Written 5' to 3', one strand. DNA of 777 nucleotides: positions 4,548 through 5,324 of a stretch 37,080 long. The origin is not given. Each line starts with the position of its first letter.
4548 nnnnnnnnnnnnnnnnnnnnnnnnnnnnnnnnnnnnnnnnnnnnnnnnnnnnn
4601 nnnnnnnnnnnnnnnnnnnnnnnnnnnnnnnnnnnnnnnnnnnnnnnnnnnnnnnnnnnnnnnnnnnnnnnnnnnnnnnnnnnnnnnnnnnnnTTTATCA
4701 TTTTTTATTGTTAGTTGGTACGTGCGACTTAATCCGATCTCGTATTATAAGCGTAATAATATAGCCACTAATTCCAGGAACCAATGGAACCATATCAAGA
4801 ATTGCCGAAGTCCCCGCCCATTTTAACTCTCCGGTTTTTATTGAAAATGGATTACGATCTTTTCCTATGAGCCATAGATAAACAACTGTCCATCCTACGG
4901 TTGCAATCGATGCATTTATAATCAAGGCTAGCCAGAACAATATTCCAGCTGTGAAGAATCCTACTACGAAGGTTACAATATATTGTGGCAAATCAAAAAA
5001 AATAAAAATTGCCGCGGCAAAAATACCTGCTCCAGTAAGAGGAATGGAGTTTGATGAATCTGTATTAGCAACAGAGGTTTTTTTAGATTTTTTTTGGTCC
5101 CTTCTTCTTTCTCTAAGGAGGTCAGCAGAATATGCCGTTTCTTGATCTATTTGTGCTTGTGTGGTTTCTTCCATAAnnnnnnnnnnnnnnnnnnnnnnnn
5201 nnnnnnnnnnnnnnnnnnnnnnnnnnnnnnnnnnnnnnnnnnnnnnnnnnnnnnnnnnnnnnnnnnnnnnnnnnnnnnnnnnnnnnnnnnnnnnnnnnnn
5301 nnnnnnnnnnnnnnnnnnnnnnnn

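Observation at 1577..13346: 11-gene type IV secretion-like operon on one strand, without VirD4, VirB11 or a relaxase in the window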

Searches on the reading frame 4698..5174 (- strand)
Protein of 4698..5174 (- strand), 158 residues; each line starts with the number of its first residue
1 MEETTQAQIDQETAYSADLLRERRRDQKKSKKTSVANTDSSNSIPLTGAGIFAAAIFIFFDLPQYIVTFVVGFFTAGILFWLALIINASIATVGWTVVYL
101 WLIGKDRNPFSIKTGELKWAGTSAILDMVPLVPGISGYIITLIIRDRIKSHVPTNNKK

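Call 4: search_protein_families(library=pfam, proteins=[window:4698-5174:-], max_evalue=0.1)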
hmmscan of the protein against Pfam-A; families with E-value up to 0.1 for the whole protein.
window:4698-5174:- (158 aa): 0 families

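Call 5: search_protein_families(library=ncbifam, proteins=[window:4698-5174:-], max_evalue=0.1)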
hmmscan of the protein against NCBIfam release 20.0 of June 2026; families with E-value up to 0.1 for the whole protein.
window:4698-5174:- (158 aa): 0 families

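Call 54: search_protein_families(library=pfam, alignment_id=A2, max_evalue=1)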
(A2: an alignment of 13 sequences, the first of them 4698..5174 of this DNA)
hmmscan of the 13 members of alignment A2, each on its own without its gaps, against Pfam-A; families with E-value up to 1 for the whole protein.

A. member 1, window:4698-5174:- (158 aa): 1 family
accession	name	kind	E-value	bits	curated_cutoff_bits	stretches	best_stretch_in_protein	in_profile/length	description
PF06170.17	DUF983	-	0.4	11.5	22.6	1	60-102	24-66/85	Protein of unknown function (DUF983)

B. families by the number of members that match (of 13 scanned): 24 families
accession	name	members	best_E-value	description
PF07264.17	EI24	1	0.0002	Sulfate transporter CysZ/Etoposide-induced protein 2.4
PF01944.22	SpoIIM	1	0.00051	Stage II sporulation protein M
PF20394.4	DUF6688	1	0.0027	DUF6688 N-terminal domain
PF07895.16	DUF1673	1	0.0092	Protein of unknown function (DUF1673)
PF10233.14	Cg6151-P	1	0.014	Uncharacterized conserved protein CG6151-P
PF02487.23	CLN3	1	0.015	CLN3 protein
PF00029.24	Connexin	1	0.015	Connexin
PF03137.26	OATP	1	0.015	Organic Anion Transporter Polypeptide (OATP) family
PF05680.17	ATP-synt_E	1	0.02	ATP synthase E chain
PF03600.22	CitMHS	1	0.05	Citrate transporter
PF15012.11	DUF4519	1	0.059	Domain of unknown function (DUF4519)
PF23113.1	MARCHF6_C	1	0.066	E3 ubiquitin-protein ligase MARCHF6-like, C-terminal domain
PF11674.13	DUF3270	1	0.074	Protein of unknown function (DUF3270)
PF15915.11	BAT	1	0.082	GAF and HTH_10 associated domain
PF20225.4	DUF6584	1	0.091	Family of unknown function (DUF6584)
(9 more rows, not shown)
